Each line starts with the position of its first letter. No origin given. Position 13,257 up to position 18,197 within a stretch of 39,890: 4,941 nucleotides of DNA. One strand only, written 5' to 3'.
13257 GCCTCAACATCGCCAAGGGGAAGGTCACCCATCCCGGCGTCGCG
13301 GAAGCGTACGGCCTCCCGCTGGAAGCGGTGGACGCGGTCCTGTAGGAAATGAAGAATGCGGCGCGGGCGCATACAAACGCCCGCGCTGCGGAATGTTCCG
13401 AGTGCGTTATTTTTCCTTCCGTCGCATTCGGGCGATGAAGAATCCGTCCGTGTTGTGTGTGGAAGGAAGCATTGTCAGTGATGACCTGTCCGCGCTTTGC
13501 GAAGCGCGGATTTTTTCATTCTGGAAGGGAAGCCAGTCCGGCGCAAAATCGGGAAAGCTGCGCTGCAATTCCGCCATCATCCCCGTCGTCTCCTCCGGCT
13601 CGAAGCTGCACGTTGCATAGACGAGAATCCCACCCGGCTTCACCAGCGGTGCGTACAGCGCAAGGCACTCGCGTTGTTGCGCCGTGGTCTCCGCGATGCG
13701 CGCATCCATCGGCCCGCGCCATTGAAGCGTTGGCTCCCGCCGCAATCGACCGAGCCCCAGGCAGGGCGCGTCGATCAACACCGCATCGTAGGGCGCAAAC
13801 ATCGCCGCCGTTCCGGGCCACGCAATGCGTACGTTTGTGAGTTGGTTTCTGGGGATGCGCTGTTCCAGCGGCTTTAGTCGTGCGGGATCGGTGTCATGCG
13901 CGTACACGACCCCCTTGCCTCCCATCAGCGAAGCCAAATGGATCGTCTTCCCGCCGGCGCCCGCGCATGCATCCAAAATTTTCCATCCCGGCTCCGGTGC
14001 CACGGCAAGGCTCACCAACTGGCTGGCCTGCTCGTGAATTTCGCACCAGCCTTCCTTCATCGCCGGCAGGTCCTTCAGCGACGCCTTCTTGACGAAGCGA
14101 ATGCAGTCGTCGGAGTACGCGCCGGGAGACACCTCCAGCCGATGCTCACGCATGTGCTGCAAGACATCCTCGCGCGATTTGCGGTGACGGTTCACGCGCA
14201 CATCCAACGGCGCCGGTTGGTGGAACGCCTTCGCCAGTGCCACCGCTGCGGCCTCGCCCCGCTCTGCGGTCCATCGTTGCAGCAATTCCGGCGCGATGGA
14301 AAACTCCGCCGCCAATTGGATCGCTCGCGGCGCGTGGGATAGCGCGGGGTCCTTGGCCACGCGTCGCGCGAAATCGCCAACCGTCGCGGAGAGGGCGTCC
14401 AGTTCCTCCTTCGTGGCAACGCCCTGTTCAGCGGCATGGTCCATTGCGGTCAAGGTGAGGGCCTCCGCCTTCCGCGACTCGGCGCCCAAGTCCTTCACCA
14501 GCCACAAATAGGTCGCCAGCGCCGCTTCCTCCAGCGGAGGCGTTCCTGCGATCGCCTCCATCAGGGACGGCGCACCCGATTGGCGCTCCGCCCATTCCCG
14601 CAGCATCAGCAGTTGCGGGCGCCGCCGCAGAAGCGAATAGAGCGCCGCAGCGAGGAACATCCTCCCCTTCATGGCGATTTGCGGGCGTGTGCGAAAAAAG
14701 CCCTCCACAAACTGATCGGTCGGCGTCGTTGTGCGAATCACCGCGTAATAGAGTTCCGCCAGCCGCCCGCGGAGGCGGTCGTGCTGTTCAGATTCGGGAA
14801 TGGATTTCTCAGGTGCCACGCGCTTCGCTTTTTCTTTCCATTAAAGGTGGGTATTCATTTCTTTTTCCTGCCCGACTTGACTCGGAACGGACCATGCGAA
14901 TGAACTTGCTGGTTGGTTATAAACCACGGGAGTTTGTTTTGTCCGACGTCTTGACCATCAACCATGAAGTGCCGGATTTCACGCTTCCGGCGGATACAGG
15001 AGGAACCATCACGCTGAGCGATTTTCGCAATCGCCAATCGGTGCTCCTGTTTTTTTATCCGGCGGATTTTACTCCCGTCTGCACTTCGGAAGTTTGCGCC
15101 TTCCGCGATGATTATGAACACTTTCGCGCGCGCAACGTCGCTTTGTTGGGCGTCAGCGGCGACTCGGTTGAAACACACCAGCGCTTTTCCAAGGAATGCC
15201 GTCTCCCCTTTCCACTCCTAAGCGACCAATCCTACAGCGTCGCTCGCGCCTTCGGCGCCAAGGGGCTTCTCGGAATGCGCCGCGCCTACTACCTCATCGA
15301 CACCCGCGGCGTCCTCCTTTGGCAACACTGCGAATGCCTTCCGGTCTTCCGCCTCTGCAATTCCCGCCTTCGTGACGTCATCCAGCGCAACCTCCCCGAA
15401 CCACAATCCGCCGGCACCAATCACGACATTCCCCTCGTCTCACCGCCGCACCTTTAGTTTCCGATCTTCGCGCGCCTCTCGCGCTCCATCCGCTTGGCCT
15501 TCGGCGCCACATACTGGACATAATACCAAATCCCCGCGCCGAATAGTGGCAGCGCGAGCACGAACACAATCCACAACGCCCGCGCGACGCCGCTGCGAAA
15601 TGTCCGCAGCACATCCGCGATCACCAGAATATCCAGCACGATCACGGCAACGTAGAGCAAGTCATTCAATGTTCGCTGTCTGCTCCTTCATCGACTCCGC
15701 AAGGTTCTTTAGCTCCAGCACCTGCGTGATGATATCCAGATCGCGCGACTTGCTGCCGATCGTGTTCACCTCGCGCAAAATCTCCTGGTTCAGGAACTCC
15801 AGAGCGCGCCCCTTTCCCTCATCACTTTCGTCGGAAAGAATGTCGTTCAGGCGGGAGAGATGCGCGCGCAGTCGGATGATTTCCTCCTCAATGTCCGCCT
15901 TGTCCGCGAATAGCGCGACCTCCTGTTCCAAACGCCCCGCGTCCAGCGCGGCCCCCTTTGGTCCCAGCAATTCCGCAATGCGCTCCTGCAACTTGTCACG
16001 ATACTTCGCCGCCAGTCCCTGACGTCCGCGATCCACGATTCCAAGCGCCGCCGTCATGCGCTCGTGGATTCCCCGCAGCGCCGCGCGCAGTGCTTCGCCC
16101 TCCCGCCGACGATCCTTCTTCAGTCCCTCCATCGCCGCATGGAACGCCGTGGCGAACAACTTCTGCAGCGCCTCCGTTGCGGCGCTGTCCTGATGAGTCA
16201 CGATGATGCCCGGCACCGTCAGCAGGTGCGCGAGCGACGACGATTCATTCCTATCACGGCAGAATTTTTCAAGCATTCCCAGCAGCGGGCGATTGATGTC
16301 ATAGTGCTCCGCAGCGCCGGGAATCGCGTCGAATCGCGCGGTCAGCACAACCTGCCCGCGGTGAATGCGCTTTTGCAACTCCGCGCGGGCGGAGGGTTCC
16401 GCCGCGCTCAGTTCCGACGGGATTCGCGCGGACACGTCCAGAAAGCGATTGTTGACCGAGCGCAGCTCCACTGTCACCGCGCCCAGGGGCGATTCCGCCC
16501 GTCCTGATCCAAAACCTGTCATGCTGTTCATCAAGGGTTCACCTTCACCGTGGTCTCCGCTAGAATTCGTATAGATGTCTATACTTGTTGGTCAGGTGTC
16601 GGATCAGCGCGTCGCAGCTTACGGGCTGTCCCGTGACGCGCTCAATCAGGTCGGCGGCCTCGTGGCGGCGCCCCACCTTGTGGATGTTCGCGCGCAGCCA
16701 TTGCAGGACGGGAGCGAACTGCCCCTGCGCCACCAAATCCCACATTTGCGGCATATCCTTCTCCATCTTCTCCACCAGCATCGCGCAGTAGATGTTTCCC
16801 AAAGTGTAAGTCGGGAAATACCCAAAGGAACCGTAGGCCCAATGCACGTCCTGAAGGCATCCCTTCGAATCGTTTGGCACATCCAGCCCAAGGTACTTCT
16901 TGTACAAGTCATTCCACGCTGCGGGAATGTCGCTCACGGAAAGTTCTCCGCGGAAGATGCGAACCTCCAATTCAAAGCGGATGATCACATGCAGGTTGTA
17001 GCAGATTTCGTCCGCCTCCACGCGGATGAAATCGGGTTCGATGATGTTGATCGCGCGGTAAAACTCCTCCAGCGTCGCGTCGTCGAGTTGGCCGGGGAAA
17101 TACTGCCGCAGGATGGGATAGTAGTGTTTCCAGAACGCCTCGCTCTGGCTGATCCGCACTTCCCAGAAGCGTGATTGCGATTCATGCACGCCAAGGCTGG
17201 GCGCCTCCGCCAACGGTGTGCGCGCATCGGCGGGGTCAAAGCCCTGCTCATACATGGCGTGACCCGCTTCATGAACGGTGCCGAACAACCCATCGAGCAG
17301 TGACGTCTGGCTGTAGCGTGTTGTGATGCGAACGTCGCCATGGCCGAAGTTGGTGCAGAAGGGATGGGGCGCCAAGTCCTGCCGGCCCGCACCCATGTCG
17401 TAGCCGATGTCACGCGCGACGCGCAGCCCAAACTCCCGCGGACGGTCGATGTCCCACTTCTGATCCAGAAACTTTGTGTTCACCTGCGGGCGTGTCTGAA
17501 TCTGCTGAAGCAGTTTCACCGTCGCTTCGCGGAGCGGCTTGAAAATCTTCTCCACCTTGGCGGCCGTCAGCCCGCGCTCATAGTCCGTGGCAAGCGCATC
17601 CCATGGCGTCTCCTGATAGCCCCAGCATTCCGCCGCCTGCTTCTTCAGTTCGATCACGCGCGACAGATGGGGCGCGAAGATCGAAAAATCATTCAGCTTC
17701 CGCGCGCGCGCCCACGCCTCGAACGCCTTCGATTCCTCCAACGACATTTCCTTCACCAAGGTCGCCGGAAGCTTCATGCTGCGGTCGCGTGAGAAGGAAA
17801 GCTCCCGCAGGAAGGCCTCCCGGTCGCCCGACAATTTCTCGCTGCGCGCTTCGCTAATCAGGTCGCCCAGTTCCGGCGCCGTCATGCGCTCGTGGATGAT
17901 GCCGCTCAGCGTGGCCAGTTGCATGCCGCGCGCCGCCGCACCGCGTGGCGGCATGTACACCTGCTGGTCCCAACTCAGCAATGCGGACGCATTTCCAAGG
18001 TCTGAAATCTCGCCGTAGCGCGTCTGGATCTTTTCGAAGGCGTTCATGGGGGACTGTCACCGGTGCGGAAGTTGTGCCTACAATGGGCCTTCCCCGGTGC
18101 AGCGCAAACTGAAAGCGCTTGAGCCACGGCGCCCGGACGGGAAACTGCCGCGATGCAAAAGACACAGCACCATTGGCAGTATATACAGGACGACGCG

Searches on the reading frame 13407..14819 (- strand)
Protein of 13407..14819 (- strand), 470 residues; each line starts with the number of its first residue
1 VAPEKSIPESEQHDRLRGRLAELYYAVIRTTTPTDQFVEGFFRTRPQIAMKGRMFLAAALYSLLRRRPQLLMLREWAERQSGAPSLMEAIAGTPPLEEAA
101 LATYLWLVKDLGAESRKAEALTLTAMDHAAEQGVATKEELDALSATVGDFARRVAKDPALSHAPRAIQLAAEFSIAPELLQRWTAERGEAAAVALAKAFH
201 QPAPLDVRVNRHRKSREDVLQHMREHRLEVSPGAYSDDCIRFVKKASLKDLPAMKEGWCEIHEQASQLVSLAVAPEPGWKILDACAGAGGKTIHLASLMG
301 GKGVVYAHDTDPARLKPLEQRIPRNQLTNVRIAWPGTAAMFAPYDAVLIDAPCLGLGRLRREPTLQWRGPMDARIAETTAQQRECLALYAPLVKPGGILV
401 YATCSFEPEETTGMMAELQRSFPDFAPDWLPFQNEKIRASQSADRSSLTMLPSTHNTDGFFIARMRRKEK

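Call 9: search_protein_families(library=pfam, proteins=[window:13407-14819:-], max_evalue=0.01)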
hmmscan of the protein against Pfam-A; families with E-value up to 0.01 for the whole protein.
window:13407-14819:- (470 aa): 5 families
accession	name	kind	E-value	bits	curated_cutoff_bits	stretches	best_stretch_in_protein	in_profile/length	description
PF01189.24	Methyltr_RsmB-F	-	2e-40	139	27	1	272-465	3-198/199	16S rRNA methyltransferase RsmB/F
PF22458.1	RsmF-B_ferredox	-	2.5e-11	44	27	1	179-246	5-71/74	Methyltr_RsmF/B-like, ferredoxin-like domain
PF13847.12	Methyltransf_31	-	7.9e-05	22.8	27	1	277-410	3-114/145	Methyltransferase domain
PF01209.24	Ubie_methyltran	-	0.00024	21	20.1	1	261-345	31-113/233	ubiE/COQ5 methyltransferase family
PF13649.12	Methyltransf_25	-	0.0093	17.1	27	0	281-332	1-50/97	Methyltransferase domain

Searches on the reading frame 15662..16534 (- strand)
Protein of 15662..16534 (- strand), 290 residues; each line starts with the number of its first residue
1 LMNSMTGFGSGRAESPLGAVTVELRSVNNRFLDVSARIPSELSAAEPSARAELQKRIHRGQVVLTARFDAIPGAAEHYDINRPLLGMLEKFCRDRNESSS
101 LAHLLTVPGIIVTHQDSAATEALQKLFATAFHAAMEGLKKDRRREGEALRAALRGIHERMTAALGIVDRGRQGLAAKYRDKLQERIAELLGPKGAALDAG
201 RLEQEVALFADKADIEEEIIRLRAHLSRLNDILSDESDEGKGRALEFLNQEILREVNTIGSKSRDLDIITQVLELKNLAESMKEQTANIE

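Call 22: search_protein_families(library=pfam, proteins=[window:15662-16534:-], max_evalue=0.001)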
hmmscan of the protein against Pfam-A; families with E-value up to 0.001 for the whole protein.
window:15662-16534:- (290 aa): 2 families
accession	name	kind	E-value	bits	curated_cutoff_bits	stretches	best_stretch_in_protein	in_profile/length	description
PF08340.16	YicC-like_C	-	5.8e-36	123.7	27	1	172-290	6-120/120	Endoribonuclease YicC-like, C-terminal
PF03755.18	YicC-like_N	-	1.2e-32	113.8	25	1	2-150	1-155/156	Endoribonuclease YicC-like, N-terminal region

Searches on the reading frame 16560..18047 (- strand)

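Call 22: search_protein_families(library=pfam, proteins=[window:16560-18047:-], max_evalue=0.001)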
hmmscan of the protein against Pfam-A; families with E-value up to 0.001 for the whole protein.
window:16560-18047:- (495 aa): 1 family
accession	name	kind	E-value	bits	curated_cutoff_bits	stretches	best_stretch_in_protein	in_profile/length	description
PF02074.21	Peptidase_M32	-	6.9e-177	589.4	25.1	1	8-489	3-489/489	Carboxypeptidase Taq (M32) metallopeptidase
